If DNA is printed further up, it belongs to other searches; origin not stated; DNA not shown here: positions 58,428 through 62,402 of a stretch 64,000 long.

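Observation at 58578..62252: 1224-aa FkbM-methyltransferase + helical spacer + two GT-B domains: a WsaE / WbdA-WbdD-like polymerase with built-in chain terminator?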

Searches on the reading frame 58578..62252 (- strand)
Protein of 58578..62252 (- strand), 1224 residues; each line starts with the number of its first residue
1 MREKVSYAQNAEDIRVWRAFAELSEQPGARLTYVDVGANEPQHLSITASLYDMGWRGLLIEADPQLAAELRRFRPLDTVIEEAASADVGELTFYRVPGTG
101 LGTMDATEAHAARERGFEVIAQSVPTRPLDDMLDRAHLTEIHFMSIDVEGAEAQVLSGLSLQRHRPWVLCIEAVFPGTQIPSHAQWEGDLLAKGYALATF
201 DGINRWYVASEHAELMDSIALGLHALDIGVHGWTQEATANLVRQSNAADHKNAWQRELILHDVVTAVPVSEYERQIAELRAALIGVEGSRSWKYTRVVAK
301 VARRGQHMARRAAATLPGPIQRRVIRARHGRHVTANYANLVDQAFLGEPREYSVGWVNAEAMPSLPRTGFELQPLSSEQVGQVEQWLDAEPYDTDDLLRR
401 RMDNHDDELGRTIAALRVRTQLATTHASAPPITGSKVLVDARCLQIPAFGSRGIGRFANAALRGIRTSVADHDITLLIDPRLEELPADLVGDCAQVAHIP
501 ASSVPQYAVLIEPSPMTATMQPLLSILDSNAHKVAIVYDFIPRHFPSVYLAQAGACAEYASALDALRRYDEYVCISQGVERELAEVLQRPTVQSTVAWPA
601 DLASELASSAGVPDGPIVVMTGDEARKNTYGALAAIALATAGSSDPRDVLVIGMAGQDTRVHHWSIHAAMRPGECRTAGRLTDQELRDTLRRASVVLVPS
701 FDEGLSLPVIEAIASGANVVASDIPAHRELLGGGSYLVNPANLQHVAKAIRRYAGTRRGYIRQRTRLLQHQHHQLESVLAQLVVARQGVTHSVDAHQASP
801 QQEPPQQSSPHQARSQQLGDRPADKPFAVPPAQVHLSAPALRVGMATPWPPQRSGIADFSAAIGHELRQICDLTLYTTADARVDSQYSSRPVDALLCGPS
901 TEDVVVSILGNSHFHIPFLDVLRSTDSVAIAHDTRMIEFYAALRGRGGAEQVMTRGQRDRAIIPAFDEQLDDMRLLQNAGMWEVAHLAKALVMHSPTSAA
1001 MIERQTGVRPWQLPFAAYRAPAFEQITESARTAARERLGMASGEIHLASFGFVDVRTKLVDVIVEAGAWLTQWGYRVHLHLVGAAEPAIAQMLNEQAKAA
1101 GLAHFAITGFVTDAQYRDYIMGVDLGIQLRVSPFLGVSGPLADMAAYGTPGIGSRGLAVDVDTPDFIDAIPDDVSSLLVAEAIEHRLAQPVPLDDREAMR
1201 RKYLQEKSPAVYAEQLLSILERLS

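Call 5: search_protein_families(library=pfam, proteins=[window:58578-62252:-], max_evalue=0.01)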
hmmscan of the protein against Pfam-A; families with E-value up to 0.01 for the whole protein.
window:58578-62252:- (1224 aa): 6 families
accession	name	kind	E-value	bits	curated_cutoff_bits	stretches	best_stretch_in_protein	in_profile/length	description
PF05050.19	Methyltransf_21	-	5.2e-22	79.2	22.7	1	35-195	1-171/173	Methyltransferase FkbM domain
PF13692.12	Glyco_trans_1_4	-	9.6e-19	68.5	27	2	618-752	4-138/142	Glycosyl transferases group 1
PF00534.26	Glycos_transf_1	-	3.7e-14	53.1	26.4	1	624-752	25-154/172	Glycosyl transferases group 1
PF20706.3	GT4-conflict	-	5.2e-09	36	26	1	580-722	162-311/385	Family 4 Glycosyltransferase in conflict systems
PF13524.12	Glyco_trans_1_2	-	0.00052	20.4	25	1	664-782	24-142/144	Glycosyl transferase-like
PF22772.2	WsaF_C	-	0.005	17.1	27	0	652-730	39-111/133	WsaF, C-terminal domain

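Call 6: search_solved_structures(query=window:58578-62252:-, max_evalue=1)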
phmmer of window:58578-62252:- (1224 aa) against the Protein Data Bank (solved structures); distinct sequences matched with E-value up to 1: 37.
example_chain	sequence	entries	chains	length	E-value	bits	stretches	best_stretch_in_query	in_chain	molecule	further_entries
7qsg_A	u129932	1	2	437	4.5e-07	31.4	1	676-759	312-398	D-inositol 3-phosphate glycosyltransferase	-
4n9w_A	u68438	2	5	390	5.6e-05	24.4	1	614-749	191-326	GDP-mannose-dependent alpha-(1-2)-phosphatidylinositol mannosyltransferase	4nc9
2gej_A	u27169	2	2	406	5.9e-05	24.4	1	614-749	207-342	PHOSPHATIDYLINOSITOL MANNOSYLTRANSFERASE (PimA)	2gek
6tvp_A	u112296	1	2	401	0.021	15.9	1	589-734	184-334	Alpha-maltose-1-phosphate synthase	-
5i45_A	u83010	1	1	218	0.025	15.7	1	684-750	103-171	Glycosyl transferases group 1 family protein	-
9m88_C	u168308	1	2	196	0.048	14.7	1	606-751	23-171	Glycogen synthase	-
2f9f_A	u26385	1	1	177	0.049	14.7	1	669-752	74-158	first mannosyl transferase (wbaZ-1)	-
2bfw_A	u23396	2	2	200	0.051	14.6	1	606-751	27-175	GLGA GLYCOGEN SYNTHASE | PGS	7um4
3l01_A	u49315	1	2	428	0.32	12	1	606-751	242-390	GlgA glycogen synthase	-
3fro_A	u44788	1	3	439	0.33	12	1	606-751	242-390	GlgA glycogen synthase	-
2bis_A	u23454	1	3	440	0.33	11.9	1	606-751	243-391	GLGA GLYCOGEN SYNTHASE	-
6kuw_A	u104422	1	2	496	0.36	11.8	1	606-751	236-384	Alpha-2C adrenergic receptor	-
6lfl_A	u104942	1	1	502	0.37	11.8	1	606-752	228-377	C-X-C chemokine receptor type 2,GlgA glycogen synthase,C-X-C chemokine receptor type 2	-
7w41_A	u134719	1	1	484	0.37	11.8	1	606-752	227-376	Gastrin-releasing peptide receptor,GlgA glycogen synthase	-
6kp6_A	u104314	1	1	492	0.4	11.7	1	606-751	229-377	Muscarinic acetylcholine receptor M4,GlgA glycogen synthase,Muscarinic acetylcholine recep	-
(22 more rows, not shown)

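Call 7: search_protein_families(library=ncbifam, proteins=[window:58578-62252:-], max_evalue=0.01)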
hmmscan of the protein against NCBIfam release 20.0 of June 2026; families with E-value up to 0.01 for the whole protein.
window:58578-62252:- (1224 aa): 14 families
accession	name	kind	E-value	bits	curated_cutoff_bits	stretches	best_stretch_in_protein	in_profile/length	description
TIGR01444.1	fkbM_fam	subfamily_domain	8.4e-18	65.2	37.7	1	32-168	1-138/143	FkbM family methyltransferase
TIGR04047.1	MSMEG_0565_glyc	hypoth_equivalog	4.3e-16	59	259.85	1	608-772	186-358/373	MSMEG_0565 family glycosyltransferase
NF041876.1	EPS_EpsE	equivalog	2.1e-09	37.1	400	1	677-758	280-363/389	exopolysaccharide biosynthesis GT4 family glycosyltransferase EpsE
TIGR03088.1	stp2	hypoth_equivalog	1.9e-08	33.7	409.05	1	684-758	264-340/374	TIGR03088 family PEP-CTERM/XrtA system glycosyltransferase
NF047684.1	TeichurnBiosyTuaC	equivalog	8.2e-08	31.6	550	1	675-774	272-372/391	teichuronic acid biosynthesis protein TuaC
TIGR04348.1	TIGR04348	equivalog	3.8e-07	29.5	300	1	645-734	166-254/310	selenoneine biosynthesis selenosugar synthase SenB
TIGR04063.1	stp3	hypoth_equivalog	1.6e-05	24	442.05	1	647-765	245-371/397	TIGR04063 family PEP-CTERM/XrtA system glycosyltransferase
NF053787.1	GlcN_PG_synth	equivalog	3e-05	23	480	1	684-786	253-356/361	N-acetylglucosaminyl phosphatidylglycerol synthase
TIGR03449.1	mycothiol_MshA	equivalog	3.2e-05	23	462.5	1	682-750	293-363/406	D-inositol-3-phosphate glycosyltransferase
NF053513.1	Gtran_IagA_BgsA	equivalog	3.7e-05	22.9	460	1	671-758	214-301/333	LTA glycolipid anchor biosynthesis glycosyltransferase, IagA/BgsA family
NF038229.1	Glyco4_Geo_Pelo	equivalog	4.3e-05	22.7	400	1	677-731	222-276/338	GPMC system family 4 glycosyltransferase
NF038295.1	EPS_HpsP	equivalog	0.00064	18.8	550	0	679-756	274-352/388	hormogonium polysaccharide biosynthesis glycosyltransferase HpsP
NF049987.1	DaglGlyslTfaseDgs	equivalog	0.0011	17.9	500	1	670-750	209-289/332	processive diacylglycerol alpha-glucosyltransferase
NF038011.1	PelF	equivalog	0.0032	16.6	100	1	684-734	375-425/489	GT4 family glycosyltransferase PelF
